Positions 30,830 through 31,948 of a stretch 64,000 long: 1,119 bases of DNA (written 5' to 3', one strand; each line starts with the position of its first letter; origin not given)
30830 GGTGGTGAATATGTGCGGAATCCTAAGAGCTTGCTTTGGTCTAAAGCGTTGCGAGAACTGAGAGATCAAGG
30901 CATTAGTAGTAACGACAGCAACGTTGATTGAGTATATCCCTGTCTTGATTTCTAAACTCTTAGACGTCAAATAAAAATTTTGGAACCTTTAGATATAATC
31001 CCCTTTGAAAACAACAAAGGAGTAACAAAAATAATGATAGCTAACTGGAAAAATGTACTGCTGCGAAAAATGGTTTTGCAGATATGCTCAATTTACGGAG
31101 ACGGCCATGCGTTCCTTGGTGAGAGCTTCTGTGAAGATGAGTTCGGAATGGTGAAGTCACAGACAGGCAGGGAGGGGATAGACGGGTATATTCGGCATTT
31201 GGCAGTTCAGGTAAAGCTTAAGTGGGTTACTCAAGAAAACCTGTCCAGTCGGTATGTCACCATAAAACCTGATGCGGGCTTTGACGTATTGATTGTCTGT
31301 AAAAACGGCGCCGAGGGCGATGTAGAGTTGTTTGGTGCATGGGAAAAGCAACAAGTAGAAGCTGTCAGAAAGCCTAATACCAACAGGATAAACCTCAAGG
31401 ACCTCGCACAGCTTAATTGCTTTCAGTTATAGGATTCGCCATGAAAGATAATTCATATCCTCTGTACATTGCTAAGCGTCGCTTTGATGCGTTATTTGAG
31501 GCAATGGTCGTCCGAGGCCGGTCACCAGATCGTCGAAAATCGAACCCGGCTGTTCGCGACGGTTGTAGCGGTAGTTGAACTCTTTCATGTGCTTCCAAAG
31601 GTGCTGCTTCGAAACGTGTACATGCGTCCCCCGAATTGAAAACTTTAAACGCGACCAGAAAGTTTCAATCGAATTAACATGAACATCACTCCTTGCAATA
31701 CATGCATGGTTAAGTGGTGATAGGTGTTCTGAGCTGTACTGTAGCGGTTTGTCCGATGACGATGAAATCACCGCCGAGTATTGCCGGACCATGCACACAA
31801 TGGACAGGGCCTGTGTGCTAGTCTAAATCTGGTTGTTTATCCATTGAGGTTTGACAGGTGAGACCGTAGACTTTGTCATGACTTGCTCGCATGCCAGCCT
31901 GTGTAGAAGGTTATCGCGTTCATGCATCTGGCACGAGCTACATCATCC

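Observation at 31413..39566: Inverted, 5'-truncated IS1595 remnants bracket the high-GC cargo segment; IS1595 copies mark every GC transition in the window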

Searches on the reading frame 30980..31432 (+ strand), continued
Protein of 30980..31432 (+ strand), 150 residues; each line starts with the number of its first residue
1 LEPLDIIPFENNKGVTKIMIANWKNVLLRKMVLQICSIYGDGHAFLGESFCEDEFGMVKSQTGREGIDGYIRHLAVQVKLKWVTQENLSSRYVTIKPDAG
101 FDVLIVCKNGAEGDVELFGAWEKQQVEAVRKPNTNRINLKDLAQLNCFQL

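Call 68: search_protein_families(library=padloc, proteins=[L004:10387-10611:+, L004:10511-11368:-, window:31034-31432:+, L004:9439-9957:+], max_evalue=0.01)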
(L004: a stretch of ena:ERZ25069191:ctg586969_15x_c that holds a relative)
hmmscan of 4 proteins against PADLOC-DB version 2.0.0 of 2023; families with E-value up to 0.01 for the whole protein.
L004:10387-10611:+ (74 aa): 0 families

L004:10511-11368:- (285 aa): 0 families

window:31034-31432:+ (132 aa): 0 families

L004:9439-9957:+ (172 aa): 0 families

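Call 84: predict_structure(alignment_id=A5)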
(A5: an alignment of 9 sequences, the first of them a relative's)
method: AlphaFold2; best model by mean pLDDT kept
length: 132 residues; sequences in the alignment: 9
mean_pLDDT: 69.6   pTM: 0.67
mean pLDDT of the five models: 69.6, 68.2, 65.8, 64.9, 64.5
residues with pLDDT >= 90: 21; 70-90: 57; 50-70: 22; < 50: 32
segments of 3 or more residues with pLDDT < 50: 1-7, 19-43
pLDDT, mean of each block of 10 residues (from residue 1): 45 53 40 35 61 77 80 87 87 71 92 87 91 71
secondary structure, 60 per line:
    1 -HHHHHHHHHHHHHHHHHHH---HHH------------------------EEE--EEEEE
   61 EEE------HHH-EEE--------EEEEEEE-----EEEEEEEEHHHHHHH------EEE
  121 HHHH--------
elements in order: H2-20 E51-53 E56-63 E74-76 E85-91 E97-104 H105-111 E118-120 H121-124

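Call 86: fold_search(model_id=the predicted structure, library=pdb)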
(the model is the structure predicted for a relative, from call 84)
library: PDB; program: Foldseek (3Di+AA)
matches with E <= 10: 248; with E <= 0.001: 0
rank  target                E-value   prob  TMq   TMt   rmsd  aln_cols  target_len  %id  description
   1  8q5m_C                2.2e-02  0.84  0.30  0.27   6.9        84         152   21  N-terminal domain of restriction endonuclease Eco15I in the absence of DNA. (released 2024-07-17)
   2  8rpx_D                1.9e-01  0.23  0.34  0.28   8.5       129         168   16  NhoI restriction endonuclease in complex with quadruply methylated DNA target (released 2024-07-17)
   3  8q5n_A                2.5e-01  0.41  0.40  0.34   8.1       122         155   16  Apo form of restriction endonuclease NhoI. (released 2024-07-17)
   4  8q5m_A                2.8e-01  0.16  0.30  0.28   9.4       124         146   18  N-terminal domain of restriction endonuclease Eco15I in the absence of DNA. (released 2024-07-17)
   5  8rpx_A                3.0e-01  0.20  0.34  0.29   8.5       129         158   16  NhoI restriction endonuclease in complex with quadruply methylated DNA target (released 2024-07-17)
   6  8q5m_B                3.2e-01  0.20  0.24  0.24   7.9        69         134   23  N-terminal domain of restriction endonuclease Eco15I in the absence of DNA. (released 2024-07-17)
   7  8rpx_B                3.5e-01  0.18  0.34  0.30   8.5       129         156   16  NhoI restriction endonuclease in complex with quadruply methylated DNA target (released 2024-07-17)
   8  8q5o_A                4.0e-01  0.10  0.28  0.25   9.9       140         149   18  N-terminal domain of restriction endonuclease Eco15I with tetra-methylated target DNA. (released 2024-07-17)
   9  8rpx_C                5.5e-01  0.15  0.34  0.29   9.2       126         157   14  NhoI restriction endonuclease in complex with quadruply methylated DNA target (released 2024-07-17)
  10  8q5o_B                8.7e-01  0.44  0.45  0.40   3.3        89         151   24  N-terminal domain of restriction endonuclease Eco15I with tetra-methylated target DNA. (released 2024-07-17)
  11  8q5n_B                8.7e-01  0.28  0.31  0.28   2.8        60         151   18  Apo form of restriction endonuclease NhoI. (released 2024-07-17)
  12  6oyf                  9.9e-01  0.07  0.18  0.04  10.1        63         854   17  The structure of condensation and adenylation domains of teixobactin-producing nonribosomal peptide synthetase Txo1 seri (released 2019-05-29)
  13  7qog_C                1.2e+00  0.03  0.17  0.12  15.0        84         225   18  Portal protein assembly of the phicrAss001 virion with C12 symmetry imposed (released 2023-03-29)
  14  6p3i                  1.3e+00  0.06  0.18  0.04   6.5        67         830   15  The structure of condensation and adenylation domains of teixobactin-producing nonribosomal peptide synthetase Txo1 seri (released 2019-06-05)
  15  2r0m                  1.4e+00  0.08  0.20  0.08   6.0        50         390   20  The effect of a Glu370Asp Mutation in Glutaryl-CoA Dehydrogenase on Proton Transfer to the Dienolate Intermediate (released 2008-04-22)
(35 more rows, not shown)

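Call 90: search_dna_similar(query=L004:10514-11368:-, collection=plasmids, mode=protein, max_rows=15)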
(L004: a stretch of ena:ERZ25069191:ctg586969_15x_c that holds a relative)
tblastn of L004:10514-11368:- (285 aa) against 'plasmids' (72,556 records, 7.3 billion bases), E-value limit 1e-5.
Records with a match: 442; places in all: 674; records where one place covers at least 80% of the query: 295.
Best place of each record, by identity: <60% 442.
By first word of the organism name: Sinorhizobium 33; Pseudosulfitobacter 30; Ralstonia 29; Acinetobacter 29; Xanthomonas 18; Aeromonas 17; Mesorhizobium 13; Rhizobium 12; Chondrinema 11; Haloarcula 10; and 106 more.
By predicted mobility (MOB-suite, as given by PLSDB): non-mobilizable 239; conjugative 123; mobilizable 80.
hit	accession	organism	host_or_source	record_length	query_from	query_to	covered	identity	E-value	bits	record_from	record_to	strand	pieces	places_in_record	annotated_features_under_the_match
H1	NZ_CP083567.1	Sulfitobacter sp. W027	-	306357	1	282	99%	48.4%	5e-77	261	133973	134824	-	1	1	IS1595 family transposase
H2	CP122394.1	Geminicoccaceae bacterium SCSIO 64248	Montipora informis (coral)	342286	5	285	99%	47.7%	4e-72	247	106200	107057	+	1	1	IS1595 family transposase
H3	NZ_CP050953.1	Rhodococcus sp. DMU1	cell culture,activated sludge in our lab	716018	3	282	98%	35.6%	4e-43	164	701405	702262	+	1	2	IS1595 family transposase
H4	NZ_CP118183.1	Entomospira culicis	Culex pipiens,cell culture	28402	5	278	96%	36.1%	2e-46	173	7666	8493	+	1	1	IS1595 family transposase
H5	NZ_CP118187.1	Entomospira culicis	Culex pipiens,cell culture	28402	5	278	96%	36.1%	2e-46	173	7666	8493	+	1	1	IS1595 family transposase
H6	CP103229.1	Bacteroides faecis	Homo sapiens,cell culture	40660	2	282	99%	34.7%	2e-39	153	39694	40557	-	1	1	IS1595 family transposase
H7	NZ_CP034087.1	Methylocystis rosea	cell culture,groundwater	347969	5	285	99%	34.5%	1e-41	159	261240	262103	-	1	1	IS1595 family transposase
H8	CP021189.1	Rhizorhabdus wittichii DC-6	activated sludge of a wastewater ...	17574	3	282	98%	34.0%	2e-32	132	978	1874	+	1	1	DDE transposase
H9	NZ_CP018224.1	Tardibacter chloracetimidivorans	whole organism,soil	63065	3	282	98%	34.0%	2e-32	132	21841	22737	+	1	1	IS1595 family transposase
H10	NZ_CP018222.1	Tardibacter chloracetimidivorans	whole organism,soil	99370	3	282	98%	34.0%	2e-32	132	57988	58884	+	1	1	IS1595 family transposase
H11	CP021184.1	Rhizorhabdus wittichii DC-6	activated sludge of a wastewater ...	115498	3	282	98%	34.0%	2e-32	132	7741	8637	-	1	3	DDE transposase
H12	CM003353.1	Sphingomonas sp. MEA3-1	single cell,soil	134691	3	282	98%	34.0%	2e-32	132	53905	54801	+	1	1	record has no annotation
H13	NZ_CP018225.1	Tardibacter chloracetimidivorans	whole organism,soil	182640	3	282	98%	34.0%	2e-32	132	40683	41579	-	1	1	IS1595 family transposase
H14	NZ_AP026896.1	Aeromonas caviae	Microbe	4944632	2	285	100%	33.2%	1e-32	134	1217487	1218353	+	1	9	none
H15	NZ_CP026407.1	Aeromonas sp. ASNIH2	-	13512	2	285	100%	33.2%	9e-33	134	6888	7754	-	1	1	IS1595-like element ISKpn3 family transposase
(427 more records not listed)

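Call 91: get_annotated_region(hit=H1, flank=2500)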
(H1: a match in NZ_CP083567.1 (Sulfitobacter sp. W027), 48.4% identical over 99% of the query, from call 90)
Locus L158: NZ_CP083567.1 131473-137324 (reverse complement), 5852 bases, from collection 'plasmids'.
description: Sulfitobacter sp. W027 plasmid unnamed3, complete sequence
organism: Sulfitobacter sp. W027 (NCBI taxid 2867025)
taxonomy: Bacteria; Pseudomonadota; Alphaproteobacteria; Rhodobacterales; Roseobacteraceae; Sulfitobacter; Sulfitobacter sp. W027
host: -; source: -; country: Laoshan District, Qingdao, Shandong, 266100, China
typing (MOB-suite, as given by PLSDB): non-mobilizable
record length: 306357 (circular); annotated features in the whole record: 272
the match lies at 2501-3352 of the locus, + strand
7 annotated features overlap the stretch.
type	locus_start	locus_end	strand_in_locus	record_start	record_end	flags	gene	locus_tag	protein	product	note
CDS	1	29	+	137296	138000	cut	-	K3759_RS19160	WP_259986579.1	CoA transferase subunit A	-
CDS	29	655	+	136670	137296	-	-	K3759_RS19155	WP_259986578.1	3-oxoacid CoA-transferase subunit B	-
CDS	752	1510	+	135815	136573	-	-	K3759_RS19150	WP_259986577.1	electron transfer flavoprotein subunit beta/FixA family protein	-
CDS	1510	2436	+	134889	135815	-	-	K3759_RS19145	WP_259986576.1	FAD-binding protein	-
CDS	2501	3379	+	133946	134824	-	-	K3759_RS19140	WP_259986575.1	IS1595 family transposase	-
CDS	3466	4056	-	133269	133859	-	-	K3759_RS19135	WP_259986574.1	hypothetical protein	-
CDS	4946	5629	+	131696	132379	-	-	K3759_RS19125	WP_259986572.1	IS6 family transposase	-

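Call 94: find_homologous_proteins(query=L004:10387-10608:+, max_evalue=0.001)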
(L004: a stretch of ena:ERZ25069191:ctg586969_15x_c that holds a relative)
Query L004:10387-10608:+ (74 aa): 166 proteins with E <= 0.001 among 167 candidates; the best 120 are listed.
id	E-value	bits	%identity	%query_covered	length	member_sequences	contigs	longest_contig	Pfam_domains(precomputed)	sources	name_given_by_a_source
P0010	1.7e-39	150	96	100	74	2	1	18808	-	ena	-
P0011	8.3e-29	116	76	100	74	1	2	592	-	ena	-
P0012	1.4e-28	116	77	100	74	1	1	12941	-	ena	-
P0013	2.2e-28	115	80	100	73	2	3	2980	-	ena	-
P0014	5.9e-28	114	77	96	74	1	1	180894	-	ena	-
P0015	8.7e-27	110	75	96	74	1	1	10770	-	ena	-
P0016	2.3e-26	109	73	96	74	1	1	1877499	-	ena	-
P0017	3.6e-26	108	70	100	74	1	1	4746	-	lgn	-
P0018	1.5e-25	106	77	96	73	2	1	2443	-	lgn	-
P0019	2.8e-25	105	76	96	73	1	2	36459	-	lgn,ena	-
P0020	5.8e-25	104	73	96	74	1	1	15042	-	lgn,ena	-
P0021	6.1e-25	104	75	96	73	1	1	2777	-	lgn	-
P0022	8.8e-25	104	76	96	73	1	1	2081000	-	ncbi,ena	-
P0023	9.4e-25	104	74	100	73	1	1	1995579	-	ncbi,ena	-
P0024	1.7e-24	103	73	96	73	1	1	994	-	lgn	-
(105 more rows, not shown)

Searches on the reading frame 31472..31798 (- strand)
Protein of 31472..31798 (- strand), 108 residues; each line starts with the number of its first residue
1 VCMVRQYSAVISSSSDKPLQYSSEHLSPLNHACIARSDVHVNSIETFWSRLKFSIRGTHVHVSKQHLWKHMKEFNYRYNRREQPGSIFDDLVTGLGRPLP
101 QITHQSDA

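Call 7: search_protein_families(library=pfam, proteins=[window:31472-31798:-], max_evalue=0.01)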
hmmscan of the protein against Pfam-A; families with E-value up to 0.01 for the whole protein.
window:31472-31798:- (108 aa): 1 family
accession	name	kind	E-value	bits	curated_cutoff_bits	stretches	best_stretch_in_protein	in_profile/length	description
PF12762.13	DDE_Tnp_IS1595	-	3.5e-11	43.8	27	1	31-79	103-153/153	ISXO2-like transposase domain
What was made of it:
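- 31472..31700 (-): Left transposase stump (C). Only about 31514-31690 is homologous to IS1595 transposases (residues ~227-285 of ~285). The original stop is lost, giving a 13-aa tail. No Z gene is present. Pfam PF12762 positions 103-153 (call 7).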
